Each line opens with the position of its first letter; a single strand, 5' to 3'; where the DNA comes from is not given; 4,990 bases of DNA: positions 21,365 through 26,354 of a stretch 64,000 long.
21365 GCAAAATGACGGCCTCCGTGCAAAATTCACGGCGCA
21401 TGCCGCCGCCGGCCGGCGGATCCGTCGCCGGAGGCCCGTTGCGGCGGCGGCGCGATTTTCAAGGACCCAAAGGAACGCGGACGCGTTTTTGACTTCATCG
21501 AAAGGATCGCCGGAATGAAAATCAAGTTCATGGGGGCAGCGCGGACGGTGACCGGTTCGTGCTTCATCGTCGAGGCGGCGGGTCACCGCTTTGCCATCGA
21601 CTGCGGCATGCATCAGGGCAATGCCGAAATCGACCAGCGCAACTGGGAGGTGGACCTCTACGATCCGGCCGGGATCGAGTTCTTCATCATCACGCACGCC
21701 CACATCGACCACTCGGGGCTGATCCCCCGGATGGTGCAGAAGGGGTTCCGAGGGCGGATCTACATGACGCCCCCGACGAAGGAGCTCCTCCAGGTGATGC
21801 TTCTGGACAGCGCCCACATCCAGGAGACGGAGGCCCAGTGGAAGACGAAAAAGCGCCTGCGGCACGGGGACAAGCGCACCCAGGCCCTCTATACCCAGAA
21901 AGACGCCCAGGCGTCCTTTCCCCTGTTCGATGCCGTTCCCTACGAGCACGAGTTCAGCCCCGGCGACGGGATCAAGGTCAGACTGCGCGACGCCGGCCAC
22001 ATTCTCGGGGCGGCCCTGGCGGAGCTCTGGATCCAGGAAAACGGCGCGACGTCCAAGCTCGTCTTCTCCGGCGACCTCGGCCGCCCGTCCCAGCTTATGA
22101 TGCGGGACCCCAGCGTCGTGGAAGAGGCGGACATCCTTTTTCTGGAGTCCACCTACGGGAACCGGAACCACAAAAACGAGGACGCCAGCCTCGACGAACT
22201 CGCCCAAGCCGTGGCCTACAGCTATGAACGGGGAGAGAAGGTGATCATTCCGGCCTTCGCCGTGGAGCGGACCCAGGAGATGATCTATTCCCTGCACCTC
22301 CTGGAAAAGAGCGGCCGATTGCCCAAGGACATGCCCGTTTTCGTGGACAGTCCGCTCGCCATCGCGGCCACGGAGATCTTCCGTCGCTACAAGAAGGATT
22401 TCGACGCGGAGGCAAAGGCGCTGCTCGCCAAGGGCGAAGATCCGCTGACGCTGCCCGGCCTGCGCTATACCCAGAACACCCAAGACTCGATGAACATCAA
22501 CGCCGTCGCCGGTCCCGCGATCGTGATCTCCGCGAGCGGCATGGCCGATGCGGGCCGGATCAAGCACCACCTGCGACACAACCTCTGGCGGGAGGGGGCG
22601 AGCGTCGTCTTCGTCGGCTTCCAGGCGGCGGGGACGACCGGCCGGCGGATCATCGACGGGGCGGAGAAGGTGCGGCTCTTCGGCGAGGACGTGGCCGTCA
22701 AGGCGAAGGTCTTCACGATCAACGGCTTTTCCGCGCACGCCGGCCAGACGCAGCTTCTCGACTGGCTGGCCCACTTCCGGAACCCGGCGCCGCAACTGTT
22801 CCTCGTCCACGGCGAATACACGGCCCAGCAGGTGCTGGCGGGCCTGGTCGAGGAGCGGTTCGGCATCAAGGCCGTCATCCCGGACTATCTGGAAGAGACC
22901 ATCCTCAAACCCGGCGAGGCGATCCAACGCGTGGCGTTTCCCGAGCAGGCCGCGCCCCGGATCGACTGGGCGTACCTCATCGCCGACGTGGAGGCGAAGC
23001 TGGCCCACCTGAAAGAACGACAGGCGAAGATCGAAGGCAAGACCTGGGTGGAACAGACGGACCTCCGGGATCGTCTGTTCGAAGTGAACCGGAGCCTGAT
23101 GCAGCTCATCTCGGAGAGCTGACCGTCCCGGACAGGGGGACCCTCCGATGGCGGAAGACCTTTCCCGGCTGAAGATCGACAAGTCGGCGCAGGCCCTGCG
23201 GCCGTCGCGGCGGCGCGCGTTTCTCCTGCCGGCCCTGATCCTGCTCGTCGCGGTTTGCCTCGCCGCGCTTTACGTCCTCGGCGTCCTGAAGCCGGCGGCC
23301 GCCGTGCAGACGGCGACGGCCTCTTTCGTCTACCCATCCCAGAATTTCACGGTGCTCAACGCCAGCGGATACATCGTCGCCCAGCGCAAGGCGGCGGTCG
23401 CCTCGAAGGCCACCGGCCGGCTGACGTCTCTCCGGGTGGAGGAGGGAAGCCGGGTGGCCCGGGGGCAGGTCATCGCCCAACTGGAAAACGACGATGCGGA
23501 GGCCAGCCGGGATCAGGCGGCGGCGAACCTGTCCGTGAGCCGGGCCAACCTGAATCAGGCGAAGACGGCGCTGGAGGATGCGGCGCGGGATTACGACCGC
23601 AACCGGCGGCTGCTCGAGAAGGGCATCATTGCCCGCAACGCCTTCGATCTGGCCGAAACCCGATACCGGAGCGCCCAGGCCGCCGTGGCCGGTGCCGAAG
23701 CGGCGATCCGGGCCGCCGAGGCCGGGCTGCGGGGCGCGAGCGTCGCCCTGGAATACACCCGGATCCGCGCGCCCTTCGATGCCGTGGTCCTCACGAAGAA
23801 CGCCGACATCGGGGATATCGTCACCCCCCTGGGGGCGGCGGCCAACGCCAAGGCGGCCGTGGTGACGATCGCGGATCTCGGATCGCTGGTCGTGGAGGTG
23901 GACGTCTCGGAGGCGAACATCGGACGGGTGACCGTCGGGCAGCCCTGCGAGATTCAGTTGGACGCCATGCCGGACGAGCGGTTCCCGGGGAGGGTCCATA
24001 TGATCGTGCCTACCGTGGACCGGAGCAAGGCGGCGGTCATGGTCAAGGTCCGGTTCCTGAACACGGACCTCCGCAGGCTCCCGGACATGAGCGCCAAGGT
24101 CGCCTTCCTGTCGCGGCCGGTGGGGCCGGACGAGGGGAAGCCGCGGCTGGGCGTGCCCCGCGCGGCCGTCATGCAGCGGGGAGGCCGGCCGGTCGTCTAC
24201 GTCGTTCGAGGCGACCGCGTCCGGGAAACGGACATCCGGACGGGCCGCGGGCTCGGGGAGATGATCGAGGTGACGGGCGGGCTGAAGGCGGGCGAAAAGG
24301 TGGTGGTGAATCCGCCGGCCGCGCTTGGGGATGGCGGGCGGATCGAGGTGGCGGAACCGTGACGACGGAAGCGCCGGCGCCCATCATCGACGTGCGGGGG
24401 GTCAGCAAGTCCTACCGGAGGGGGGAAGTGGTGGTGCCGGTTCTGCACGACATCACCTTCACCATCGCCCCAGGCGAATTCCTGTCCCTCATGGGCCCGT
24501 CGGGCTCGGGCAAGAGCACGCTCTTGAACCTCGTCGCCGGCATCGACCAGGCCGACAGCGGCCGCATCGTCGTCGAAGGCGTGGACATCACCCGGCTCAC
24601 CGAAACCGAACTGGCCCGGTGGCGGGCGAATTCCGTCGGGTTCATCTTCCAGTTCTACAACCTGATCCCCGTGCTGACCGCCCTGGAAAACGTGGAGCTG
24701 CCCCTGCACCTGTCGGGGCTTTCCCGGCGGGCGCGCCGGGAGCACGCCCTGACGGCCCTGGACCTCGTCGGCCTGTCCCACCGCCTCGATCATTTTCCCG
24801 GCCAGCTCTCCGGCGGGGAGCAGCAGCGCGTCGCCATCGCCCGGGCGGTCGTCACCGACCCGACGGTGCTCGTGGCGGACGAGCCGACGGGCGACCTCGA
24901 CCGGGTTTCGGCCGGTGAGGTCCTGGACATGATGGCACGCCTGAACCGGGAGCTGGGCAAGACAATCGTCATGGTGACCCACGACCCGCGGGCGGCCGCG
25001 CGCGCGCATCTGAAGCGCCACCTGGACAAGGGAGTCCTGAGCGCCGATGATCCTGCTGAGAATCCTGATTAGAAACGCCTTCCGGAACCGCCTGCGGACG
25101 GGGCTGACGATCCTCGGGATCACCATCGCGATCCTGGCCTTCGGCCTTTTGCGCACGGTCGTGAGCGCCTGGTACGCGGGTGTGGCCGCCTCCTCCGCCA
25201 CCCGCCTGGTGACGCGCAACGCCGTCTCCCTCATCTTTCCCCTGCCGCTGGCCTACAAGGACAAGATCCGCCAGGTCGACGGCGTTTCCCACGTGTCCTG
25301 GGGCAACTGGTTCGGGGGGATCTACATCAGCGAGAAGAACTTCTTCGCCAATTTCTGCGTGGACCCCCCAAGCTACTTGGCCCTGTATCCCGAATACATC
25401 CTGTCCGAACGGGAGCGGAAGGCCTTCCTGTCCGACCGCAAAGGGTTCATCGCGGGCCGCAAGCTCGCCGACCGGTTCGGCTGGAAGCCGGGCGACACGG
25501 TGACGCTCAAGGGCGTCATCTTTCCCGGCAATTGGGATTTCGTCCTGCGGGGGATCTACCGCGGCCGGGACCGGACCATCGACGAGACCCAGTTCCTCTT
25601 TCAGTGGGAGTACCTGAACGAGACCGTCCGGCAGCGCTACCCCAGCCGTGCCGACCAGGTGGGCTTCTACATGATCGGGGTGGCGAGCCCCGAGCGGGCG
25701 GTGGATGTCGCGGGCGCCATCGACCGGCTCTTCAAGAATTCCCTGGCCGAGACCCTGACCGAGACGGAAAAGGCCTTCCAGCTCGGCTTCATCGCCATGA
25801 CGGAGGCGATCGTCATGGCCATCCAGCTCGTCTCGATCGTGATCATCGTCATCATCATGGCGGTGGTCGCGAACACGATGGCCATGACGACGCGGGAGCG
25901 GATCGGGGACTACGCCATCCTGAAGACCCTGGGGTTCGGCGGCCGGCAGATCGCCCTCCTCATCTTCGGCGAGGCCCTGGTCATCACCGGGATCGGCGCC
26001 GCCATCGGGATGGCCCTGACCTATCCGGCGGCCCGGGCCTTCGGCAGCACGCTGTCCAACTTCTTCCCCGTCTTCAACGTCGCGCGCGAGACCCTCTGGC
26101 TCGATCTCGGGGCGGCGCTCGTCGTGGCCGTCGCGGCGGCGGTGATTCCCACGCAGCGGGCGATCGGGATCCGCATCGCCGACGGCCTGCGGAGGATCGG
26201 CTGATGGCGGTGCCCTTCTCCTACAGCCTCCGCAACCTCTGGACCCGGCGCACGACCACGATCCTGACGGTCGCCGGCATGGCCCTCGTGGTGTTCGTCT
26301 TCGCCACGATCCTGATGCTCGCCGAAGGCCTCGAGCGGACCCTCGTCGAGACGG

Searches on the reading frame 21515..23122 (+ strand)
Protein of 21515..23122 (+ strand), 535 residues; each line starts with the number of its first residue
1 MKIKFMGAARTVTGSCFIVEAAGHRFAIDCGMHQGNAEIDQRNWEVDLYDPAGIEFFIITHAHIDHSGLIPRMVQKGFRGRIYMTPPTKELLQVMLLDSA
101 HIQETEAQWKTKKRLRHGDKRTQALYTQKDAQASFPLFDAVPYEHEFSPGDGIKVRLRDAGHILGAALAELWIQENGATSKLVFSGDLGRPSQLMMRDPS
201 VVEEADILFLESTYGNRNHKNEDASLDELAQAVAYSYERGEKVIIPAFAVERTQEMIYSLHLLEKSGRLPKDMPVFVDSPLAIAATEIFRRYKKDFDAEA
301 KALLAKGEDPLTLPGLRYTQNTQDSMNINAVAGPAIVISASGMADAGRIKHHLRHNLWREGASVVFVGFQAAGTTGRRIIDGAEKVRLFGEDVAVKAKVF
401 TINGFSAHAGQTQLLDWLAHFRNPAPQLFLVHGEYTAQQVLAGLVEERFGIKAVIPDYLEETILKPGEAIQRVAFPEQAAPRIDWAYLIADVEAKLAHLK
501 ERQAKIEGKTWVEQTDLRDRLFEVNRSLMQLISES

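Call 28: search_protein_families(library=ncbifam, proteins=[window:21515-23122:+], max_evalue=0.00001)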
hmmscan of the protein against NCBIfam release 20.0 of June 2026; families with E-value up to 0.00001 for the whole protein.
window:21515-23122:+ (535 aa): 3 families
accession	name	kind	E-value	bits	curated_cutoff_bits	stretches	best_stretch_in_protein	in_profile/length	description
NF045584.1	cas14_MBL_CASP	equivalog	7.2e-118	394.6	800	1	1-456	1-432/612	type VII CRISPR-associated protein Cas14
TIGR03675.1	arCOG00543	equivalog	1.6e-77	261.2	580.2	1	2-462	176-628/631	beta-CASP ribonuclease aCPSF1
TIGR04122.1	Xnuc_lig_assoc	equivalog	6.5e-10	38.3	325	1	141-261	67-183/326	ligase-associated DNA damage response exonuclease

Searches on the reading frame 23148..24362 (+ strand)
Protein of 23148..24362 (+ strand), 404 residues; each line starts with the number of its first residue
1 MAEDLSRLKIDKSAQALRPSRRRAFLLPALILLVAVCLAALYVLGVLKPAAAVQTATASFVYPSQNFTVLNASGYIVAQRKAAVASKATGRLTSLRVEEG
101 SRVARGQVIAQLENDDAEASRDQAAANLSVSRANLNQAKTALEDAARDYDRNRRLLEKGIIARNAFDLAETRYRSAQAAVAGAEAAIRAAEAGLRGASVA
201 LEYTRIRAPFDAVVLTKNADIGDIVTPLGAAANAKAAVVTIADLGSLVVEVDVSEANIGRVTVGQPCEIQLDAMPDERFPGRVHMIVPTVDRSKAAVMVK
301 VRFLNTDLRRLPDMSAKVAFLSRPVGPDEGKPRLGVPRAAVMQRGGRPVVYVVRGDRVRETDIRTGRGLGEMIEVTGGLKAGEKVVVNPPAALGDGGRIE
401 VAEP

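Call 29: search_protein_families(library=ncbifam, proteins=[window:23148-24362:+], max_evalue=0.00001)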
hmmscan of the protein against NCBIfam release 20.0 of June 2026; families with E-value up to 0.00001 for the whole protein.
window:23148-24362:+ (404 aa): 18 families
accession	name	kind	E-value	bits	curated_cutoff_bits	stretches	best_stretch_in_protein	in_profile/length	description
TIGR01730.1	RND_mfp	subfamily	9.3e-60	202.3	94.9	1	70-401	15-321/322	efflux RND transporter periplasmic adaptor subunit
TIGR00999.1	8a0102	subfamily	3.5e-43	147.7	319.3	1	101-388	2-265/271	CzcB/NccB family metal efflux transporter periplasmic adaptor subunit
NF008606.0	PRK11578.1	equivalog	2.6e-38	132.1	342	1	31-388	13-363/371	macrolide transporter subunit MacA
NF008589.1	PRK11556.1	equivalog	3.6e-24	85.4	391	1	49-404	55-390/392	MdtA/MuxA family multidrug efflux RND transporter periplasmic adaptor subunit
TIGR00998.1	8a0101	subfamily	1.8e-21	76.4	390.8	1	184-289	185-284/334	EmrA/EmrK family multidrug efflux transporter periplasmic adaptor subunit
NF002939.0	PRK03598.1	equivalog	8e-20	71.3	393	3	180-291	181-285/332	secretion protein HlyD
TIGR02971.1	heterocyst_DevB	subfamily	8.2e-17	61.6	129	2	167-294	168-286/327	ABC exporter membrane fusion protein, DevB family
TIGR01843.1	type_I_hlyD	subfamily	6e-16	58.4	208.65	2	168-281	235-343/422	HlyD family type I secretion periplasmic adaptor subunit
NF007785.0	PRK10476.1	equivalog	4.3e-14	52.1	376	2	130-291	118-289/347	multidrug transporter subunit MdtN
NF033138.2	RND-peri-MexC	equivalog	7.6e-13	48.3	625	1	72-401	54-371/375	MexC family multidrug efflux RND transporter periplasmic adaptor subunit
NF007132.1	PRK09578.1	equivalog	1.3e-12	47.2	512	1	33-401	17-375/396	MexX/AxyX family multidrug efflux RND transporter periplasmic adaptor subunit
NF007362.0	PRK09859.1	equivalog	2.1e-11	43.6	738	1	21-388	3-358/385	multidrug transporter subunit MdtE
NF011715.0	PRK15136.1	equivalog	1.4e-10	40.4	563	1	77-283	57-289/390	multidrug efflux MFS transporter periplasmic adaptor subunit EmrA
NF011604.1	PRK15030.1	equivalog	8e-09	35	765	1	73-390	57-364/397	multidrug efflux RND transporter periplasmic adaptor subunit AcrA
NF045680.1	DiMtlExpIhpB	equivalog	1.5e-08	34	450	1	206-386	140-307/326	divalent metal ion exporter adaptor subunit IhpB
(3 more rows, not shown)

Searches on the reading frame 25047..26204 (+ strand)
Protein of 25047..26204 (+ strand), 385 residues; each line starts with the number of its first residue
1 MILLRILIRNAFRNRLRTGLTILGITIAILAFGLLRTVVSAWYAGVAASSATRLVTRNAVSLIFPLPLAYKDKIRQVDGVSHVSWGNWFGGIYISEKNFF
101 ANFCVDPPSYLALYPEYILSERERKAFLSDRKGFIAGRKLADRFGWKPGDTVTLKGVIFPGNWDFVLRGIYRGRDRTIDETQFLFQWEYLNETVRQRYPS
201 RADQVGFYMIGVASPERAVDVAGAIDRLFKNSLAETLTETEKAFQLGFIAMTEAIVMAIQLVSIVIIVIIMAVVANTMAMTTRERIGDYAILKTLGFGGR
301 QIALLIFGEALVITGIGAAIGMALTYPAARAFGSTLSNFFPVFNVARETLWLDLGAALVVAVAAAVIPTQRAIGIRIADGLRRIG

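Call 29: search_protein_families(library=ncbifam, proteins=[window:25047-26204:+], max_evalue=0.00001)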
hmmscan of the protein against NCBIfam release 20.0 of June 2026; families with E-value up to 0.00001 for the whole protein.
window:25047-26204:+ (385 aa): 1 family
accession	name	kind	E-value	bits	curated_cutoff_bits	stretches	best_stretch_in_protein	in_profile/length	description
TIGR02212.1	lolCE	equivalog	1.2e-08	34.3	362.45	1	129-325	140-335/411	lipoprotein-releasing ABC transporter permease subunit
